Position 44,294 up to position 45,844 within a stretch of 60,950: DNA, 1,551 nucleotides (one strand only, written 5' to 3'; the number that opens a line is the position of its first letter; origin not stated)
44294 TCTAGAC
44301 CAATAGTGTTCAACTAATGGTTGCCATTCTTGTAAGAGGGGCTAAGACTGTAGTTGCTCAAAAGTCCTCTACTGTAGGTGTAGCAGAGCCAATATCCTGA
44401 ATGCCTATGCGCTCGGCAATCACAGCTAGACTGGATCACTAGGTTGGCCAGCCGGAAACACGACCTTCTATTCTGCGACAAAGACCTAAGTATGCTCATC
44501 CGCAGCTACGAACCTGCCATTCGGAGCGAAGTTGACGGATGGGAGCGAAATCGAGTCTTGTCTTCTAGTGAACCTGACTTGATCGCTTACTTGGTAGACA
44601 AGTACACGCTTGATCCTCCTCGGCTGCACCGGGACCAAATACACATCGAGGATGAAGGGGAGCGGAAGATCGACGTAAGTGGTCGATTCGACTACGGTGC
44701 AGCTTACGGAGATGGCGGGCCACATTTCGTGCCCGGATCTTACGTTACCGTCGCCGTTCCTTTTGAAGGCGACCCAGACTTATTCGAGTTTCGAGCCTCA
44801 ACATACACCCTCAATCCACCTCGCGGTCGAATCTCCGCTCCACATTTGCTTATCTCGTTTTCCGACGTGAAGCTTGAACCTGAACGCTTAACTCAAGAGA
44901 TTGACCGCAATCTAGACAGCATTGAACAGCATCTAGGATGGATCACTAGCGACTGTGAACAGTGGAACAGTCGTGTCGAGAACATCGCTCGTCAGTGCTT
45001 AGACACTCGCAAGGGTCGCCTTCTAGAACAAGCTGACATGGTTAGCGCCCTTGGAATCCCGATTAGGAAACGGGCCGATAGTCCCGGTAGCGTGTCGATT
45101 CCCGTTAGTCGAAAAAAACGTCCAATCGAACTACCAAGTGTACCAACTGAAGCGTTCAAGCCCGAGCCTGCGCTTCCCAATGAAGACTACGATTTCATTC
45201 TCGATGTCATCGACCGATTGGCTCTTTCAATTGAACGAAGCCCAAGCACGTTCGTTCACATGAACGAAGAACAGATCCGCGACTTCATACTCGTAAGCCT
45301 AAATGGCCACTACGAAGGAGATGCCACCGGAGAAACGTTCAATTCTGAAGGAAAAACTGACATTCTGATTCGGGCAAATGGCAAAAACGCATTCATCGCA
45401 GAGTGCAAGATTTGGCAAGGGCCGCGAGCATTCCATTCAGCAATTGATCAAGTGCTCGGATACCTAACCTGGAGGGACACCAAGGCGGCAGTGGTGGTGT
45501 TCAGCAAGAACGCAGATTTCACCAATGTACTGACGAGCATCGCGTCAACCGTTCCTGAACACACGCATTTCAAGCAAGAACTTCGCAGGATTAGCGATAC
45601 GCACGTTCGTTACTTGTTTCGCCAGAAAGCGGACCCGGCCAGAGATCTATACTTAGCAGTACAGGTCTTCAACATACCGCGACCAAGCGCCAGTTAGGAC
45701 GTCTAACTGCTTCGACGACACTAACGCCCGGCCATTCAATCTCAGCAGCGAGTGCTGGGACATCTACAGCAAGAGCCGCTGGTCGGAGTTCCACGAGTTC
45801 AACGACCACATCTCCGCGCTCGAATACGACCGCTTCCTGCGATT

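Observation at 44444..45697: Single cargo gene of the islet: 417-aa protein with an unknown N-terminal region and a PD-(D/E)xK-type C-terminus (candidate one-gene defence/abortive system)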

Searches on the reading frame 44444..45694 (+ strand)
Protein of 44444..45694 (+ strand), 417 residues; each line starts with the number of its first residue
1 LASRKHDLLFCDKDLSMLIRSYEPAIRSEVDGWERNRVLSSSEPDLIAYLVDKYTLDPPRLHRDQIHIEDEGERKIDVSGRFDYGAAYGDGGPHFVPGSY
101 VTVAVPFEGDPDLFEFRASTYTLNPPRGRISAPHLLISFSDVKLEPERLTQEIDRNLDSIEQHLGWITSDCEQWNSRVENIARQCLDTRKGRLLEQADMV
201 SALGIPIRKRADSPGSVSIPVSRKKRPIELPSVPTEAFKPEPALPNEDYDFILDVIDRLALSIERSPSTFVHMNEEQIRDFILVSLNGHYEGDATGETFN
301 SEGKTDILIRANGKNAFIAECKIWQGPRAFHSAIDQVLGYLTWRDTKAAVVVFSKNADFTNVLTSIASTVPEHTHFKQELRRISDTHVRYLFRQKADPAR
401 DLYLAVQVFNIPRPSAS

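Call 3: search_protein_families(library=pfam, proteins=[window:44444-45694:+], max_evalue=10)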
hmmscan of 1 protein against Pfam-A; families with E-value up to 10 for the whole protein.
window:44444-45694:+ (417 aa): 0 families

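Call 4: search_protein_families(library=padloc, proteins=[window:44444-45694:+], max_evalue=10)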
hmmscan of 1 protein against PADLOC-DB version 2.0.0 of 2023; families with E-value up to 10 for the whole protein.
window:44444-45694:+ (417 aa): 2 families
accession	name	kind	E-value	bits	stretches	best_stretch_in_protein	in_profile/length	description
PDLC05036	PDC-S54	-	2.2e-146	486.5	1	6-412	4-407/410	-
PDLC03177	Specificity_I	-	0.0098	12.8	1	154-200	42-87/402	Type I specificity subunit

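Call 5: search_protein_families(library=ncbifam, proteins=[window:44444-45694:+], max_evalue=10)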
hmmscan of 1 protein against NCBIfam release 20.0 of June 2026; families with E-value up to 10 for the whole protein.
window:44444-45694:+ (417 aa): 1 family
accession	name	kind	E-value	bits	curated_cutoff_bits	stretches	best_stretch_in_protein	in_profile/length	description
NF006570.0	PRK09084.1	equivalog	0.16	11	455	1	334-391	20-76/452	lysine-sensitive aspartokinase 3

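Call 8: find_homologous_proteins(query=window:44444-45694:+)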
Query window:44444-45694:+ (417 aa): 4012 proteins with E <= 0.001 among 8000 candidates; the best 120 are listed.
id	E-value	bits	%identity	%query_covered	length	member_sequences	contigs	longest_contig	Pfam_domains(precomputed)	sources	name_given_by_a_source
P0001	6.0e-271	916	100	96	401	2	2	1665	-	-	-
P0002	1.4e-196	671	69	99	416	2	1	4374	-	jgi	-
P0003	6.8e-195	666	70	99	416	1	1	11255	-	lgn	-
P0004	4.8e-193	660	69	99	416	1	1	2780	-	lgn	-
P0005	1.1e-186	639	67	99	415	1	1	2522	-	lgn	-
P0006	4.4e-186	637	67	99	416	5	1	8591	-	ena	-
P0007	1.7e-185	635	67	98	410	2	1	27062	-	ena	-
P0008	5.5e-185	633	67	98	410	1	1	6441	-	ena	-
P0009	5.0e-184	630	67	98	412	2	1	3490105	-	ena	-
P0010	8.9e-184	629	67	98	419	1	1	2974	-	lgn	-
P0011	1.5e-183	628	67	98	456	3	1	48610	-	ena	-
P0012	2.4e-183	628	66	98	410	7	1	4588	-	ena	-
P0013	4.4e-183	627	65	99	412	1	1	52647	-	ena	-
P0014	9.3e-183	626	66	98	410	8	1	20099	-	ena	-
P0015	1.5e-182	625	65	98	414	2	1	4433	-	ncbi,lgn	-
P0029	4.9e-179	613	63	98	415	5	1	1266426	-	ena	-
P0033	1.1e-177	609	64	100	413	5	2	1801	-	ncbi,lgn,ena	-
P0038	1.7e-176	605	64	98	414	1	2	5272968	-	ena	-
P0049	3.7e-174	597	63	98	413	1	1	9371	-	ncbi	-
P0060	1.8e-172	592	61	99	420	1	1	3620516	-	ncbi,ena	-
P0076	1.7e-166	572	60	98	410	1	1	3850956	-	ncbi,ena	-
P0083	5.8e-164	564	61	97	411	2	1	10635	-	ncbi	-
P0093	4.0e-160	551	59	99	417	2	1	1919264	-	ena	-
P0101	1.9e-156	539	56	100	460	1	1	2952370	-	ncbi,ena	-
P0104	7.3e-153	527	59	97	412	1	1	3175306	-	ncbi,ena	-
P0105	8.7e-153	527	57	95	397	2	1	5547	-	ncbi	-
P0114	5.6e-141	488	51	99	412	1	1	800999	-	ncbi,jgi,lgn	jgi:hypothetical protein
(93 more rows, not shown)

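Call 14: search_solved_structures(query=A1, max_evalue=10, show_alignments=3)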
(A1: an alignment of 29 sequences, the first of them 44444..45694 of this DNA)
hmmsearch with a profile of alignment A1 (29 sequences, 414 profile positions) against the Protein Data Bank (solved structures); distinct sequences matched with E-value up to 10: 5.
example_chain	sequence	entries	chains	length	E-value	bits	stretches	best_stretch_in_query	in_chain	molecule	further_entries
6k11_A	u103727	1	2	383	0.13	14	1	144-258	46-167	Lpg2148(MvcA)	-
5ym9_A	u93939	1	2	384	0.14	14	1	144-258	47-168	Uncharacterized protein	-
5suj_A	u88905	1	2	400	0.15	13.9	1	144-258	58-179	Uncharacterized protein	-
7bxf_A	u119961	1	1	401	0.15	13.9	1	144-258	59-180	MvcA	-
6bdc_A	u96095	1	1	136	0.52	12.1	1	74-145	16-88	Hcp1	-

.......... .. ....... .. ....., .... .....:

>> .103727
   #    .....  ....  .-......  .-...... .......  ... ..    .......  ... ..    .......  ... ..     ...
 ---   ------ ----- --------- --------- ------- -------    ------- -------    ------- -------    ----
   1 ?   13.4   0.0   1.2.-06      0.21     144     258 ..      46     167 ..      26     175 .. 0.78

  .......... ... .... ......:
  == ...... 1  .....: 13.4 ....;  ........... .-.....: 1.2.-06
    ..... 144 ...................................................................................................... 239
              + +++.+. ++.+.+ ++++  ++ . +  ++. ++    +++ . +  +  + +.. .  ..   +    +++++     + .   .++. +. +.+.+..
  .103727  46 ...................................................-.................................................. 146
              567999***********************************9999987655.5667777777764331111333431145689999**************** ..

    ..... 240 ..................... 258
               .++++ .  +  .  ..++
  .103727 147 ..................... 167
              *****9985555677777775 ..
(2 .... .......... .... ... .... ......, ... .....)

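Call 15: find_encoding_contigs(protein=P0009, flank=10000, max_places=2)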
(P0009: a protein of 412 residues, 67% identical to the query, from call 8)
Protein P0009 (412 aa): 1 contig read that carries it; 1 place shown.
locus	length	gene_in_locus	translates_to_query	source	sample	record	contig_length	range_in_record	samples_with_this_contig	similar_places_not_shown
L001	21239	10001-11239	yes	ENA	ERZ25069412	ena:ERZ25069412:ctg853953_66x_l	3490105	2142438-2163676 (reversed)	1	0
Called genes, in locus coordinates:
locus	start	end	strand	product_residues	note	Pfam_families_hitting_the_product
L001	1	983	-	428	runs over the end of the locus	PF01053:Cys_Met_Meta_PP, PF00155:Aminotran_1_2, PF01041:DegT_DnrJ_EryC1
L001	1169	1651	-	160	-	PF13380:CoA_binding_2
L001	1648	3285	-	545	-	PF00501:AMP-binding, PF13193:AMP-binding_C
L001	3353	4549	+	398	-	PF02515:CoA_transf_3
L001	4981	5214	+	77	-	-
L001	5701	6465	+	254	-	PF13274:SocA_Panacea (weak)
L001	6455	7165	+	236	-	-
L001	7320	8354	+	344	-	PF14022:DUF4238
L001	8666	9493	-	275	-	PF13276:HTH_21, PF00665:rve, PF24764:rva_4 (weak), PF13683:rve_3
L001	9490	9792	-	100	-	PF01527:HTH_Tnp_1 (weak)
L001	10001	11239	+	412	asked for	-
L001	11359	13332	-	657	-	-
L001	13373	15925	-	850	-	PF02384:N6_Mtase, PF07669:Eco57I (faint), PF01420:Methylase_S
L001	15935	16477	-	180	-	PF10543:ORF6N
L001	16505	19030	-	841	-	PF04313:HSDR_N (faint), PF13588:HSDR_N_2 (weak), PF04851:ResIII, PF00270:DEAD, PF18766:SWI2_SNF2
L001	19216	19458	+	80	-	-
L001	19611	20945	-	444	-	PF00890:FAD_binding_2, PF01266:DAO, PF01494:FAD_binding_3 (weak), PF12831:FAD_oxidored (faint), PF13738:Pyr_redox_3 (faint)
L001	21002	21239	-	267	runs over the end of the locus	PF00378:ECH_1, PF16113:ECH_2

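Call 16: find_encoding_contigs(protein=P0038, flank=10000, max_places=2)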
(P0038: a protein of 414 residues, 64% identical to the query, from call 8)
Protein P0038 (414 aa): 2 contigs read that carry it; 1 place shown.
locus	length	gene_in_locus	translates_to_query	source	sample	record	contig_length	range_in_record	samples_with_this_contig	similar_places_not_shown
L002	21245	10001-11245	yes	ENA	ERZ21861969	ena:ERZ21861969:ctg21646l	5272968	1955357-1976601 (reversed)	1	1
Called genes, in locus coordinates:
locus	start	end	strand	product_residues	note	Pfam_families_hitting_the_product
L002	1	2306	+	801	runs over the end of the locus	PF04055:Radical_SAM, PF19288:CofH_C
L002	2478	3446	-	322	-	PF08378:NERD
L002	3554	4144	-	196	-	PF13577:SnoaL_4, PF00866:Ring_hydroxyl_B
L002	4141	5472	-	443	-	PF00355:Rieske, PF00848:Ring_hydroxyl_A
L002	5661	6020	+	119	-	PF04828:GFA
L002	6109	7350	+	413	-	PF04820:Trp_halogenase (weak), PF07992:Pyr_redox_2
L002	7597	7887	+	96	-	-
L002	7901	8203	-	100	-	-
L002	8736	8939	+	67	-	PF21748:UPF0150 (weak)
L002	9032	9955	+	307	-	PF07751:Abi_2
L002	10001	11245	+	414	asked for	-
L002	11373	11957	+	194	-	-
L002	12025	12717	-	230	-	-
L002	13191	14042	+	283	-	-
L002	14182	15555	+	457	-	PF07693:KAP_NTPase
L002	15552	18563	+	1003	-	PF12799:LRR_4, PF23598:LRR_14, PF12799:LRR_4, PF12799:LRR_4, PF23598:LRR_14, PF12799:LRR_4, PF12799:LRR_4, PF12799:LRR_4, +12 more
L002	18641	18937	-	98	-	-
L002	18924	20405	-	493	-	PF16952:Gln-synt_N_2, PF00120:Gln-synt_C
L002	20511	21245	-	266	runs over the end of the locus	PF00106:adh_short, PF08659:KR, PF13561:adh_short_C2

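Call 19: predict_structure(alignment_id=A1)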
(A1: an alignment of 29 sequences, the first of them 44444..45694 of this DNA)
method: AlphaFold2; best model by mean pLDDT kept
length: 417 residues; sequences in the alignment: 29
mean_pLDDT: 77.3   pTM: 0.48
mean pLDDT of the five models: 77.3, 76.7, 75.5, 74.1, 71.2
residues with pLDDT >= 90: 87; 70-90: 220; 50-70: 75; < 50: 35
segments of 3 or more residues with pLDDT < 50: 1-6, 205-227, 301-303
pLDDT, mean of each block of 10 residues (from residue 1): 44 73 89 79 79 87 89 83 63 81 86 64 60 82 87 86 85 91 91 77 51 37 46 55 76 86 79 84 83 68 67 75 91 87 74 89 93 94 91 83 92 68
secondary structure, 60 per line:
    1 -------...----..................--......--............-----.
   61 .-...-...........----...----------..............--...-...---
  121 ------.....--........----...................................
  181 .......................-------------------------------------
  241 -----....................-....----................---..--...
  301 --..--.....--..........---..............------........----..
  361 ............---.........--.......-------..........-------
elements in order: E8-10 H15-32 H35-40 H43-54 E67-77 E95-108 E115-117 E127-131 E134-141 H146-203 H246-265 H267-270 H275-290 E298-300 E307-311 E314-323 H327-340 E347-354 H359-372 E376-384 E387-393 E401-410

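Call 23: fold_search(model_id=the predicted structure, library=pdb)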
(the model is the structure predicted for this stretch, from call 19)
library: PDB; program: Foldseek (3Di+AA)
matches with E <= 10: 544; with E <= 0.001: 0
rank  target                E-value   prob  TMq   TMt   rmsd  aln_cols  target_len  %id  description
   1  7vsr_M                3.8e-02  0.80  0.18  0.24   6.5       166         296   12  Structure of McrBC (stalkless mutant) (released 2023-02-15)
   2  2qpv_A                7.1e-02  0.10  0.07  0.18  20.1       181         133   16  Crystal structure of uncharacterized protein Atu1531 (released 2007-08-07)
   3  5csa_B                7.5e-02  0.33  0.19  0.10  23.2       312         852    9  Crystal structure of domains BT-BCCP-AC1-AC5 of yeast acetyl-CoA carboxylase (released 2015-10-28)
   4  6ut7_G                9.5e-02  0.63  0.18  0.18   7.5       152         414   12  Fitted model for the tetradecameric assembly of Thermococcus gammatolerans McrB AAA+ hexamers with bound McrC (released 2020-10-21)
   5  9ewc_C                1.2e-01  0.30  0.12  0.15  14.7       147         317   10  DNA Polymerase Lambda I493R 528-530 NEY, TTP:At Ca2+ Ground State Ternary Complex (released 2025-07-23)
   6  9ewc_A                1.4e-01  0.28  0.12  0.15  14.3       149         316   13  DNA Polymerase Lambda I493R 528-530 NEY, TTP:At Ca2+ Ground State Ternary Complex (released 2025-07-23)
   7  6zgp_J                1.6e-01  0.12  0.11  0.12  17.2       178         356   13  Crystal structure of the quaternary ammonium Rieske monooxygenase CntA in complex with inhibitor MMV12 (MMV020670) (released 2020-11-18)
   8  7m44_A                1.8e-01  0.18  0.10  0.13  15.8       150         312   13  DNA Polymerase Lambda, TTP:At Mg2+ Reaction State Ternary Complex, 90 sec (released 2022-07-06)
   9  3pml_A                2.0e-01  0.20  0.11  0.13  15.7       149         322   11  crystal structure of a polymerase lambda variant with a dGTP analog opposite a templating T (released 2011-01-26)
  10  7m4f_A                2.1e-01  0.16  0.10  0.13  15.8       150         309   13  DNA Polymerase Lambda, dCTP:At Mg2+ Product State Ternary Complex, 300 min (released 2022-07-06)
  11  5i6e                  2.1e-01  0.13  0.17  0.11  23.1       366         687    9  Crystal structure of the central domain of yeast acetyl-CoA carboxylase (released 2016-04-20)
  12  9ewb_A                2.5e-01  0.66  0.09  0.11   4.1        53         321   19  DNA Polymerase Lambda I493R, TTP:At Ca2+ Ground State Ternary Complex (released 2025-07-23)
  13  4lvs_A                2.7e-01  0.80  0.11  0.14   3.5        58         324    9  DNA polymerase beta mismatched substrate complex with Mn2+, 2.5 min (released 2013-09-04)
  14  4fo6_A                2.7e-01  0.20  0.11  0.14  15.2       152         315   10  Crystal structure of the pre-catalytic ternary complex of polymerase lambda with a dATP analog opposite a templating T (released 2012-07-11)
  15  3pnc_A                2.8e-01  0.15  0.10  0.13  15.7       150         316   13  Ternary crystal structure of a polymerase lambda variant with a GT mispair at the primer terminus and sodium at cataly (released 2011-02-02)
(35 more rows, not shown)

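Call 24: search_protein_representatives(alignment_id=A1)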
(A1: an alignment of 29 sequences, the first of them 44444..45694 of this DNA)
Query: 29 sequences, 414 profile positions. Proteins with E-value up to 0.001 (for the whole library): 6095; up to 1e-10: 4369; up to 1e-30: 2304. The best 150 are listed.
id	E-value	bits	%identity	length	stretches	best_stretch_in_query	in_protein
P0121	2.4e-174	596.2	-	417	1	6-412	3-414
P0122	1.8e-147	507.7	-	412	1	5-411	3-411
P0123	9.2e-147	505.4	-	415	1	15-411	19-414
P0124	3.6e-140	483.7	-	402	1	5-410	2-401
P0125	1.0e-139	482.2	-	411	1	6-412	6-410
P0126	1.7e-138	478.2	-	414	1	5-412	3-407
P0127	3.5e-136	470.6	-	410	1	6-412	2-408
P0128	8.4e-135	466.0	-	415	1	5-412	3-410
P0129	1.2e-134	465.5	-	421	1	7-412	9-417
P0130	3.2e-134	464.1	-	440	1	4-412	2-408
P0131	3.3e-134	464.0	-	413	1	4-411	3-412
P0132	1.3e-133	462.1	-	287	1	130-411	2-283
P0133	1.4e-133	461.9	-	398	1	14-411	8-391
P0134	2.7e-133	461.1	-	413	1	4-411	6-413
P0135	3.9e-133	460.5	-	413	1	3-410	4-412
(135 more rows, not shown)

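Call 25: search_dna_similar(query=window:44444-45694:+, collection=plasmids, mode=protein, max_rows=30)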
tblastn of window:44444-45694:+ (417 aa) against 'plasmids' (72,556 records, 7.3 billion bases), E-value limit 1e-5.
Records with a match: 30; places in all: 31; records where one place covers at least 80% of the query: 13.
Best place of each record, by identity: <60% 30.
By first word of the organism name: Rhizobium 3; Streptomyces 3; Spiroplasma 3; Aminobacter 3; Deinococcus 2; Agrobacterium 2; Thauera 1; Paludisphaera 1; Nostoc 1; Pseudonocardia 1; and 10 more.
By predicted mobility (MOB-suite, as given by PLSDB): non-mobilizable 18; conjugative 9; mobilizable 3.
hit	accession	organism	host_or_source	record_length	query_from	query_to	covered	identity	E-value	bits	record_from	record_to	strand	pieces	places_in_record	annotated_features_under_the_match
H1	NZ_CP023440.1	Thauera sp. K11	cell culture,sludge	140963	2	417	100%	41.9%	2e-99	332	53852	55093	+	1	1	hypothetical protein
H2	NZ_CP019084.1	Paludisphaera borealis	-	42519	1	412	99%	40.4%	1e-97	327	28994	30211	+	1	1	hypothetical protein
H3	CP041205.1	Rhizobium sp. NIBRBAC000502774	Genome assembly,Coal mine soil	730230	9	412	97%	39.1%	1e-93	315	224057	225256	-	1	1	hypothetical protein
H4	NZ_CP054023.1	Rhizobium indicum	Pisum sativum l. (pea),Pure culture,Pea ...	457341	9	412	97%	37.4%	3e-86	294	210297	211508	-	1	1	hypothetical protein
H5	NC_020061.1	Rhizobium tropici CIAT 899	Phaseolus vulgaris root nodule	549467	6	412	98%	36.3%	3e-81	279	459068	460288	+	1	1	hypothetical protein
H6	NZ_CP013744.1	Streptomyces sp. CdTB01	soil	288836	5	417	99%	33.6%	5e-70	247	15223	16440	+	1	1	hypothetical protein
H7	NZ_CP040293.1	Nostoc sp. C057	Phaeoceros,pure culture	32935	9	412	97%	34.2%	4e-76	265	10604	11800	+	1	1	hypothetical protein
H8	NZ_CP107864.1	Streptomyces europaeiscabiei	-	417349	26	417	94%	33.3%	1e-62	225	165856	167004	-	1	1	hypothetical protein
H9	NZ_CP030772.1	Streptomyces sp. YIM 121038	pure culture,soil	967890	4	412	98%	31.3%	7e-58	211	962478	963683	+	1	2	hypothetical protein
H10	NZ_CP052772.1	Pseudonocardia alni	Cell culture,soil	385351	33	412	91%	33.2%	5e-59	215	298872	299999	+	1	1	hypothetical protein | transglycosylase family protein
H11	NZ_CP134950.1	Halobaculum sp. XH14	cell culture,sediment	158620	7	411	97%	30.4%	2e-40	161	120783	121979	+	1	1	hypothetical protein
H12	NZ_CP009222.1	Corynebacterium deserti GIMN1.010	mixed sand sample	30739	96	392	71%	37.9%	6e-55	203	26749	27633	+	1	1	hypothetical protein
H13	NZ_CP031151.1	Haloplanus rubicundus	solar salt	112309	3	412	98%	27.0%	1e-40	161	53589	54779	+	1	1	hypothetical protein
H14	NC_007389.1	Spiroplasma citri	-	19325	26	412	93%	27.7%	7e-46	176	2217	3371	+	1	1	hypothetical protein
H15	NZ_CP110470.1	Rhodococcus opacus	cell culture,Soil contaminated by oil ...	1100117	134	412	67%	35.2%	1e-42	167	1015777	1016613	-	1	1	record has no annotation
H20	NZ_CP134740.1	Pantoea agglomerans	cell culture,Water from creek adjacent ...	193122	252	413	39%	35.4%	2e-21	104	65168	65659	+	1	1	hypothetical protein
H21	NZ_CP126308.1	Bosea vestrisii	cell culture,root nodule of Vicia ...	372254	7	204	47%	28.7%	7e-14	81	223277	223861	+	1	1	hypothetical protein | DEAD/DEAH box helicase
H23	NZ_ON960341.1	Escherichia coli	-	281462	250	412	39%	33.9%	5e-20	100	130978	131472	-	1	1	hypothetical protein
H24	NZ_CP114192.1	Aminobacter sp. NyZ550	-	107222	7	199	46%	23.8%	3e-6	57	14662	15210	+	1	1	hypothetical protein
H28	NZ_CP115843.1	Agrobacterium tumefaciens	willow,cell culture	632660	9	124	28%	31.0%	2e-7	61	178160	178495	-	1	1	hypothetical protein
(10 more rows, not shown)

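Call 26: search_dna_similar(query=window:44444-45694:+, collection=phages, mode=protein, max_rows=20)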
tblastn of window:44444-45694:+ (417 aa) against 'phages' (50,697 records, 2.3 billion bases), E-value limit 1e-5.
Records with a match: 2; places in all: 2; records where one place covers at least 80% of the query: 2.
Best place of each record, by identity: <60% 2.
By first word of the organism name: phage 1; Bacteriophage 1.
By host as written in the record: - 2.
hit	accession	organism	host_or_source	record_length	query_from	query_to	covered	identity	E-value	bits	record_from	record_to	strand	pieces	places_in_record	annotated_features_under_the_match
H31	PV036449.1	phage NatCom_35866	human feces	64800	9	411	97%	30.4%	3e-50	188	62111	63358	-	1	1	hypothetical protein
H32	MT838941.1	Bacteriophage sp.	human fecal samples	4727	15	411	95%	27.7%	1e-46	177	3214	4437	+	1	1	record has no annotation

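Call 32: get_annotated_region(hit=H1, flank=9000)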
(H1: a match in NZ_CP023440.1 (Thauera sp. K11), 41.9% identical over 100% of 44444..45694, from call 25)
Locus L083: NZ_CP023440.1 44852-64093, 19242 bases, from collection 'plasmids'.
description: Thauera sp. K11 plasmid pTX1, complete sequence
organism: Thauera sp. K11 (NCBI taxid 2005884)
taxonomy: Bacteria; Pseudomonadota; Betaproteobacteria; Rhodocyclales; Zoogloeaceae; Thauera; Thauera sp. K11
host: -; source: cell culture,sludge; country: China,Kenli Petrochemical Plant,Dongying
typing (MOB-suite, as given by PLSDB): conjugative; relaxase MOBP; mating-pair formation MPF_T
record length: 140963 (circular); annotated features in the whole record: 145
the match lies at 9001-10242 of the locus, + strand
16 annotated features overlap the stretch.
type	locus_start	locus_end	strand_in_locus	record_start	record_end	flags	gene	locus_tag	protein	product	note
CDS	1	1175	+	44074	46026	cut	-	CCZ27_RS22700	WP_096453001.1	diguanylate cyclase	GO:0009966 - regulation of signal transduction [Evidence IEA]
CDS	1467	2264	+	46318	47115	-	-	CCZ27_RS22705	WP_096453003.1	flagellar brake protein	-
CDS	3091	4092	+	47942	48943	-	-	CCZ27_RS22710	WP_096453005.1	restriction endonuclease subunit S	GO:0006304 - DNA modification [Evidence IEA]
CDS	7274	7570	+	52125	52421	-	-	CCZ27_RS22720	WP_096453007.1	type II toxin-antitoxin system RelE/ParE family toxin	-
CDS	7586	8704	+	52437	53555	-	-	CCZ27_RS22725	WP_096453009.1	HigA family addiction module antitoxin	-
CDS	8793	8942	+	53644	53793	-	-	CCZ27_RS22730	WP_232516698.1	hypothetical protein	-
CDS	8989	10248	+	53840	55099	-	-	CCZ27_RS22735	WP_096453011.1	hypothetical protein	-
CDS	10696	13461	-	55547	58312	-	-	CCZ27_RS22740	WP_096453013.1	tetratricopeptide repeat protein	-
CDS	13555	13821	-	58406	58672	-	-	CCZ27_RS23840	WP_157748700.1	hypothetical protein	-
CDS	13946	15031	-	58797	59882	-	-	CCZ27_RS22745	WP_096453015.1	IS5 family transposase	-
CDS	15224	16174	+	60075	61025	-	-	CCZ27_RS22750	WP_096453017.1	restriction endonuclease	GO:0009307 - DNA restriction-modification system [Evidence IEA]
CDS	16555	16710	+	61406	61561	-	-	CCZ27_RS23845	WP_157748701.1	hypothetical protein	-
CDS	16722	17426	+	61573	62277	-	-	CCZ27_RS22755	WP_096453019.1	PEP-CTERM sorting domain-containing protein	-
CDS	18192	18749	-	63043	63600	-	-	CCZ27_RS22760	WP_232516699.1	cyclin-dependent kinase inhibitor 3 family protein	-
CDS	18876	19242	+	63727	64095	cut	-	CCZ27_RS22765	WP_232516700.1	transposase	GO:0006313 - DNA transposition [Evidence IEA]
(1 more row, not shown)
